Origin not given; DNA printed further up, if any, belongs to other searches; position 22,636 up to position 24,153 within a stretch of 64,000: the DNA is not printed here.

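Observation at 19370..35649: Atypical dcw cluster composition: murA, murB and a yvcK/CofD-like gene are inside the cluster, and no murD, murF or ddl occurs among the dcw-cluster genes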

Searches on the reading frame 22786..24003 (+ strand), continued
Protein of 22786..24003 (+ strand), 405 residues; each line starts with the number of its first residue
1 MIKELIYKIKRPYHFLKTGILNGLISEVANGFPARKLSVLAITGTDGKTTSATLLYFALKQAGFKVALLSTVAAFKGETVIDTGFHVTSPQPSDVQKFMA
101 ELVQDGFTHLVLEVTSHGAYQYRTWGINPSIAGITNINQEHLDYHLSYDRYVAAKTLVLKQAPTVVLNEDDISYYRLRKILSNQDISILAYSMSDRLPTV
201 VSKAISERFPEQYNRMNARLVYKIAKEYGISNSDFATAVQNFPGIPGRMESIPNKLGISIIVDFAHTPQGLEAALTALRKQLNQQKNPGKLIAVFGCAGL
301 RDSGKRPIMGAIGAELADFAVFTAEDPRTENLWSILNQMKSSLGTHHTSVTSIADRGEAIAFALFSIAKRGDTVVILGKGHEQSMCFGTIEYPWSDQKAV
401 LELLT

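Call 76: search_protein_families(library=pfam, proteins=[P0366, P0369, P0395, P0417, P0479, P0371, P0372, P0373, P0375, P0418], max_evalue=0.00001)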
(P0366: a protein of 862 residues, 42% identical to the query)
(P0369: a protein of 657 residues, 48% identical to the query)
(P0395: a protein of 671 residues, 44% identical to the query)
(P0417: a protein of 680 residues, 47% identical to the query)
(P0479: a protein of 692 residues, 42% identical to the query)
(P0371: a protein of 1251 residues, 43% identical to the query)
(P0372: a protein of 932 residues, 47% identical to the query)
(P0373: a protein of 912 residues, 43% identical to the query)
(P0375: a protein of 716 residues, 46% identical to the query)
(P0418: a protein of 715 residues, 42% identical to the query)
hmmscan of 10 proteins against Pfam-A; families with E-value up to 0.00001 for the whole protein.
P0366 (862 aa): 3 families
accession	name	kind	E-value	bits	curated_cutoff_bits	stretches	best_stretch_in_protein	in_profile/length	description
PF08245.18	Mur_ligase_M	-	2e-46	158.9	24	2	40-194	1-151/200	Mur ligase middle domain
PF02875.26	Mur_ligase_C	-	3e-43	148.1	28.4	2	244-375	1-127/127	Mur ligase, glutamate ligase domain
PF01225.30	Mur_ligase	-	3.9e-09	37.2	21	1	420-514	5-93/95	Mur ligase family, catalytic domain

P0369 (657 aa): 4 families
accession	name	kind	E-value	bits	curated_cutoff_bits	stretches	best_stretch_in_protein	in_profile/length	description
PF08245.18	Mur_ligase_M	-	3.1e-38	132.2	24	1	37-191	1-151/200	Mur ligase middle domain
PF02875.26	Mur_ligase_C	-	2.1e-28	100.2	28.4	1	240-382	1-127/127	Mur ligase, glutamate ligase domain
PF00483.29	NTP_transferase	-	8.4e-25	88.2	21.2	1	414-645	2-240/245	Nucleotidyl transferase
PF12804.13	NTP_transf_3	-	1.9e-15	57.8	27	1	414-559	1-145/160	MobA-like NTP transferase domain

P0395 (671 aa): 5 families
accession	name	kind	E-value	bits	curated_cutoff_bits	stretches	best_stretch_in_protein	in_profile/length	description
PF08245.18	Mur_ligase_M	-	5.1e-49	167.4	24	1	35-255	1-200/200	Mur ligase middle domain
PF02875.26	Mur_ligase_C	-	4.4e-36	124.9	28.4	1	277-405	1-127/127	Mur ligase, glutamate ligase domain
PF00483.29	NTP_transferase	-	2.1e-28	100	21.2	1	436-665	2-242/245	Nucleotidyl transferase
PF12804.13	NTP_transf_3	-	1.2e-15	58.5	27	1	436-559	1-120/160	MobA-like NTP transferase domain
PF01128.25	IspD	-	7.4e-07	29.6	27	1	436-560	3-128/221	2-C-methyl-D-erythritol 4-phosphate cytidylyltransferase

P0417 (680 aa): 7 families
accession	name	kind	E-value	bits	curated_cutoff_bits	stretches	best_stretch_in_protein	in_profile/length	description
PF08245.18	Mur_ligase_M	-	4.1e-34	118.7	24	1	99-244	1-141/200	Mur ligase middle domain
PF02875.26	Mur_ligase_C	-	6.6e-34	117.9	28.4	1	272-403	1-127/127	Mur ligase, glutamate ligase domain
PF00483.29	NTP_transferase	-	2.1e-22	80.3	21.2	1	435-672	2-244/245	Nucleotidyl transferase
PF12804.13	NTP_transf_3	-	2e-15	57.8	27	1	435-558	1-121/160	MobA-like NTP transferase domain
PF01225.30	Mur_ligase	-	1.1e-12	48.5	21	1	18-87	8-95/95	Mur ligase family, catalytic domain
PF01128.25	IspD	-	2.8e-10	40.8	27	1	433-559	1-128/221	2-C-methyl-D-erythritol 4-phosphate cytidylyltransferase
PF02348.25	CTP_transf_3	-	2.6e-06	27.9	22.6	1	451-559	15-125/217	Cytidylyltransferase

P0479 (692 aa): 4 families
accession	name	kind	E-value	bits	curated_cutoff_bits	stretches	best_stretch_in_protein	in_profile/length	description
PF08245.18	Mur_ligase_M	-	3.4e-34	119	24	1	39-239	1-197/200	Mur ligase middle domain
PF02875.26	Mur_ligase_C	-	1.1e-28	101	28.4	1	264-406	1-127/127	Mur ligase, glutamate ligase domain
PF00483.29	NTP_transferase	-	5.4e-21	75.7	21.2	1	441-648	2-212/245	Nucleotidyl transferase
PF12804.13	NTP_transf_3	-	1.5e-14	55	27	1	441-573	1-126/160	MobA-like NTP transferase domain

P0371 (1251 aa): 5 families
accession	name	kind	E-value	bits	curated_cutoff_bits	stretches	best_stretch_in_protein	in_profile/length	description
PF08245.18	Mur_ligase_M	-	3.9e-65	220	24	2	97-236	2-136/200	Mur ligase middle domain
PF02875.26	Mur_ligase_C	-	1.9e-49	168.1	28.4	2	298-430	1-127/127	Mur ligase, glutamate ligase domain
PF01225.30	Mur_ligase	-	5.8e-24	84.7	21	2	473-572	2-93/95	Mur ligase family, catalytic domain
PF02873.21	MurB_C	-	6.5e-18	65.2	27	1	1129-1245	4-99/99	UDP-N-acetylenolpyruvoylglucosamine reductase, C-terminal domain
PF01565.28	FAD_binding_4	-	2.4e-15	56.9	26.4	1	965-1084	3-131/139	FAD binding domain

P0372 (932 aa): 3 families
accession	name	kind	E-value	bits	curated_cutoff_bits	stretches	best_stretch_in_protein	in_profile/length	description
PF08245.18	Mur_ligase_M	-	2e-40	139.3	24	1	112-267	1-154/200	Mur ligase middle domain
PF02875.26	Mur_ligase_C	-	4.4e-32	112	28.4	1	313-444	1-127/127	Mur ligase, glutamate ligase domain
PF01225.30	Mur_ligase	-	5.9e-12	46.2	21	1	25-97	2-92/95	Mur ligase family, catalytic domain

P0373 (912 aa): 4 families
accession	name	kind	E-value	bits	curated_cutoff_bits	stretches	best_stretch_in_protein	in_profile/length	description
PF08245.18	Mur_ligase_M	-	1.2e-67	228.2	24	2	103-253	1-149/200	Mur ligase middle domain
PF02875.26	Mur_ligase_C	-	3.1e-38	131.9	28.4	2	296-425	1-127/127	Mur ligase, glutamate ligase domain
PF01225.30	Mur_ligase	-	7.8e-11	42.6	21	1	14-91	2-95/95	Mur ligase family, catalytic domain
PF21799.2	MurD-like_N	-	5.8e-09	36.6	27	1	466-553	1-86/88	Mur ligase MurD-like, N-terminal domain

P0375 (716 aa): 6 families
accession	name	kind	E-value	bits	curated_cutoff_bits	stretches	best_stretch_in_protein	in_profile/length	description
PF08245.18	Mur_ligase_M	-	8.1e-39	134.1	24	1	105-258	1-151/200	Mur ligase middle domain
PF02875.26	Mur_ligase_C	-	9e-33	114.2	28.4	1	307-436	1-127/127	Mur ligase, glutamate ligase domain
PF12804.13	NTP_transf_3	-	9.2e-21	75.1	27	1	477-608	1-127/160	MobA-like NTP transferase domain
PF00483.29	NTP_transferase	-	2.2e-18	67.2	21.2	1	477-667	2-198/245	Nucleotidyl transferase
PF01225.30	Mur_ligase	-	5.6e-09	36.7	21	1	16-93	2-95/95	Mur ligase family, catalytic domain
PF01128.25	IspD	-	7.5e-09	36.1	27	1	475-594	1-119/221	2-C-methyl-D-erythritol 4-phosphate cytidylyltransferase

P0418 (715 aa): 7 families
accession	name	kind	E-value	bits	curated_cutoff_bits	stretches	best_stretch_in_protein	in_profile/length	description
PF08245.18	Mur_ligase_M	-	6.9e-37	127.8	24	1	111-292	1-198/200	Mur ligase middle domain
PF02875.26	Mur_ligase_C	-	1e-29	104.4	28.4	1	316-444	1-127/127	Mur ligase, glutamate ligase domain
PF00483.29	NTP_transferase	-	1.9e-23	83.8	21.2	1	477-711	2-243/245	Nucleotidyl transferase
PF12804.13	NTP_transf_3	-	2.4e-13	51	27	1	477-595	1-115/160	MobA-like NTP transferase domain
PF01225.30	Mur_ligase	-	7.4e-12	45.9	21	1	25-99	4-95/95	Mur ligase family, catalytic domain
PF01128.25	IspD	-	4.9e-06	26.9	27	1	477-529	3-55/221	2-C-methyl-D-erythritol 4-phosphate cytidylyltransferase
PF02348.25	CTP_transf_3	-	8.5e-06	26.2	22.6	0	494-604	16-124/217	Cytidylyltransferase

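Call 77: search_solved_structures(query=L009:4603-5706:-, max_evalue=1e-8)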
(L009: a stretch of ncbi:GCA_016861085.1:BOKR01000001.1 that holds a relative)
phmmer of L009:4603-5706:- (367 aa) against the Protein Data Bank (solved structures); distinct sequences matched with E-value up to 1e-8: 36.
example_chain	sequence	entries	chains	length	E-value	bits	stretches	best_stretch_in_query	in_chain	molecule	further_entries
3dtf_A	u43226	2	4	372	1.1e-82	281.1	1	23-346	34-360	Branched-chain amino acid aminotransferase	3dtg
3jz6_A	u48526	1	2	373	1.1e-82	281.1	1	23-346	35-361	Branched-chain amino acid aminotransferase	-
3ht5_A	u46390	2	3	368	2.2e-77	263.7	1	20-346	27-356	branched-chain-amino-acid aminotransferase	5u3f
9bfo_A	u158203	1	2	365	8.4e-67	228.8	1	16-354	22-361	Branched-chain-amino-acid aminotransferase, cytosolic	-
9bfa_A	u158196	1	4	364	8.9e-67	228.8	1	16-354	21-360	Branched-chain-amino-acid aminotransferase, cytosolic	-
2cog_A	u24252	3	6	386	9.2e-67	228.7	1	16-355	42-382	branched chain aminotransferase 1, cytosolic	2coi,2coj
7ntr_A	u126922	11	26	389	9.4e-67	228.7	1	16-355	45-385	Branched-chain-amino-acid aminotransferase, cytosolic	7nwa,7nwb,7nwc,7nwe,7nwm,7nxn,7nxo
2abj_A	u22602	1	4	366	2.3e-65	224.1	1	16-355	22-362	Branched-chain-amino-acid aminotransferase, cytosolic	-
2hdk_A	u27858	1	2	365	2.7e-61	210.8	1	21-347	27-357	Branched-chain-amino-acid aminotransferase, mitochondrial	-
2hgw_A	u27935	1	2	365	9.5e-61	208.9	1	21-347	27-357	Branched-chain-amino-acid aminotransferase, mitochondrial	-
2hg8_A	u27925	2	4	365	9.5e-61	208.9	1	21-347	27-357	Branched-chain-amino-acid aminotransferase, mitochondrial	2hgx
6prx_A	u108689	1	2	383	1.1e-60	208.7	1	21-347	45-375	Branched-chain-amino-acid aminotransferase, mitochondrial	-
9lep_B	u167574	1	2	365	1.8e-60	208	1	21-347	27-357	Branched-chain-amino-acid aminotransferase, mitochondrial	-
5bwr_A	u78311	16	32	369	1.9e-60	208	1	21-347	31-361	Branched-chain-amino-acid aminotransferase, mitochondrial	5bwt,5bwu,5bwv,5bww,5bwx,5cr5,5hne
1ekf_A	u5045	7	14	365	3.4e-60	207.1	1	21-347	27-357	BRANCHED CHAIN AMINO ACID AMINOTRANSFERASE (MITOCHONDRIAL) | BRANCHED-CHAIN AMINO ACID AMINOTRANSFERASE, MITOCHONDRIAL | branched chain aminotransferase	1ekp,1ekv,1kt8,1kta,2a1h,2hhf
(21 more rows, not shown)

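Call 78: search_solved_structures(query=window:22786-24003:+, max_evalue=1e-44, show_alignments=4)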
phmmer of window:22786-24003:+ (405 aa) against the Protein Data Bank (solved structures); distinct sequences matched with E-value up to 1e-44: 5.
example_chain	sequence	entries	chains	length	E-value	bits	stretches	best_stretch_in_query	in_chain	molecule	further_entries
4bub_A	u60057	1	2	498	5.9e-47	164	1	34-403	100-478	UDP-N-ACETYLMURAMOYL-L-ALANYL-D-GLUTAMATE--LD-LYSINE LIGASE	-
7b6o_A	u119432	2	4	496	1.2e-45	159.7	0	226-404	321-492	UDP-N-acetylmuramoyl-L-alanyl-D-glutamate-2,6-diaminopimelate ligase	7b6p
7b53_A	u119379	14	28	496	2.1e-45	158.9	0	227-404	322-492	UDP-N-acetylmuramoyl-L-alanyl-D-glutamate--2,6-diaminopimelate ligase | UDP-N-acetylmuramoyl-L-alanyl-D-glutamate-2,6-diaminopimelate ligase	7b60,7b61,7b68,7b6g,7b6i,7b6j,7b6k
1e8c_A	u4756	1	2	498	2.2e-45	158.8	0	227-404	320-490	UDP-N-ACETYLMURAMOYLALANYL-D-GLUTAMATE--2,6-DIAMINOPIMELATE LIGASE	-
2wtz_A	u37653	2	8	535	5.2e-45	157.6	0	198-397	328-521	UDP-N-ACETYLMURAMOYL-L-ALANYL-D-GLUTAMATE--2,6-DIAMINOPIMELATE LIGASE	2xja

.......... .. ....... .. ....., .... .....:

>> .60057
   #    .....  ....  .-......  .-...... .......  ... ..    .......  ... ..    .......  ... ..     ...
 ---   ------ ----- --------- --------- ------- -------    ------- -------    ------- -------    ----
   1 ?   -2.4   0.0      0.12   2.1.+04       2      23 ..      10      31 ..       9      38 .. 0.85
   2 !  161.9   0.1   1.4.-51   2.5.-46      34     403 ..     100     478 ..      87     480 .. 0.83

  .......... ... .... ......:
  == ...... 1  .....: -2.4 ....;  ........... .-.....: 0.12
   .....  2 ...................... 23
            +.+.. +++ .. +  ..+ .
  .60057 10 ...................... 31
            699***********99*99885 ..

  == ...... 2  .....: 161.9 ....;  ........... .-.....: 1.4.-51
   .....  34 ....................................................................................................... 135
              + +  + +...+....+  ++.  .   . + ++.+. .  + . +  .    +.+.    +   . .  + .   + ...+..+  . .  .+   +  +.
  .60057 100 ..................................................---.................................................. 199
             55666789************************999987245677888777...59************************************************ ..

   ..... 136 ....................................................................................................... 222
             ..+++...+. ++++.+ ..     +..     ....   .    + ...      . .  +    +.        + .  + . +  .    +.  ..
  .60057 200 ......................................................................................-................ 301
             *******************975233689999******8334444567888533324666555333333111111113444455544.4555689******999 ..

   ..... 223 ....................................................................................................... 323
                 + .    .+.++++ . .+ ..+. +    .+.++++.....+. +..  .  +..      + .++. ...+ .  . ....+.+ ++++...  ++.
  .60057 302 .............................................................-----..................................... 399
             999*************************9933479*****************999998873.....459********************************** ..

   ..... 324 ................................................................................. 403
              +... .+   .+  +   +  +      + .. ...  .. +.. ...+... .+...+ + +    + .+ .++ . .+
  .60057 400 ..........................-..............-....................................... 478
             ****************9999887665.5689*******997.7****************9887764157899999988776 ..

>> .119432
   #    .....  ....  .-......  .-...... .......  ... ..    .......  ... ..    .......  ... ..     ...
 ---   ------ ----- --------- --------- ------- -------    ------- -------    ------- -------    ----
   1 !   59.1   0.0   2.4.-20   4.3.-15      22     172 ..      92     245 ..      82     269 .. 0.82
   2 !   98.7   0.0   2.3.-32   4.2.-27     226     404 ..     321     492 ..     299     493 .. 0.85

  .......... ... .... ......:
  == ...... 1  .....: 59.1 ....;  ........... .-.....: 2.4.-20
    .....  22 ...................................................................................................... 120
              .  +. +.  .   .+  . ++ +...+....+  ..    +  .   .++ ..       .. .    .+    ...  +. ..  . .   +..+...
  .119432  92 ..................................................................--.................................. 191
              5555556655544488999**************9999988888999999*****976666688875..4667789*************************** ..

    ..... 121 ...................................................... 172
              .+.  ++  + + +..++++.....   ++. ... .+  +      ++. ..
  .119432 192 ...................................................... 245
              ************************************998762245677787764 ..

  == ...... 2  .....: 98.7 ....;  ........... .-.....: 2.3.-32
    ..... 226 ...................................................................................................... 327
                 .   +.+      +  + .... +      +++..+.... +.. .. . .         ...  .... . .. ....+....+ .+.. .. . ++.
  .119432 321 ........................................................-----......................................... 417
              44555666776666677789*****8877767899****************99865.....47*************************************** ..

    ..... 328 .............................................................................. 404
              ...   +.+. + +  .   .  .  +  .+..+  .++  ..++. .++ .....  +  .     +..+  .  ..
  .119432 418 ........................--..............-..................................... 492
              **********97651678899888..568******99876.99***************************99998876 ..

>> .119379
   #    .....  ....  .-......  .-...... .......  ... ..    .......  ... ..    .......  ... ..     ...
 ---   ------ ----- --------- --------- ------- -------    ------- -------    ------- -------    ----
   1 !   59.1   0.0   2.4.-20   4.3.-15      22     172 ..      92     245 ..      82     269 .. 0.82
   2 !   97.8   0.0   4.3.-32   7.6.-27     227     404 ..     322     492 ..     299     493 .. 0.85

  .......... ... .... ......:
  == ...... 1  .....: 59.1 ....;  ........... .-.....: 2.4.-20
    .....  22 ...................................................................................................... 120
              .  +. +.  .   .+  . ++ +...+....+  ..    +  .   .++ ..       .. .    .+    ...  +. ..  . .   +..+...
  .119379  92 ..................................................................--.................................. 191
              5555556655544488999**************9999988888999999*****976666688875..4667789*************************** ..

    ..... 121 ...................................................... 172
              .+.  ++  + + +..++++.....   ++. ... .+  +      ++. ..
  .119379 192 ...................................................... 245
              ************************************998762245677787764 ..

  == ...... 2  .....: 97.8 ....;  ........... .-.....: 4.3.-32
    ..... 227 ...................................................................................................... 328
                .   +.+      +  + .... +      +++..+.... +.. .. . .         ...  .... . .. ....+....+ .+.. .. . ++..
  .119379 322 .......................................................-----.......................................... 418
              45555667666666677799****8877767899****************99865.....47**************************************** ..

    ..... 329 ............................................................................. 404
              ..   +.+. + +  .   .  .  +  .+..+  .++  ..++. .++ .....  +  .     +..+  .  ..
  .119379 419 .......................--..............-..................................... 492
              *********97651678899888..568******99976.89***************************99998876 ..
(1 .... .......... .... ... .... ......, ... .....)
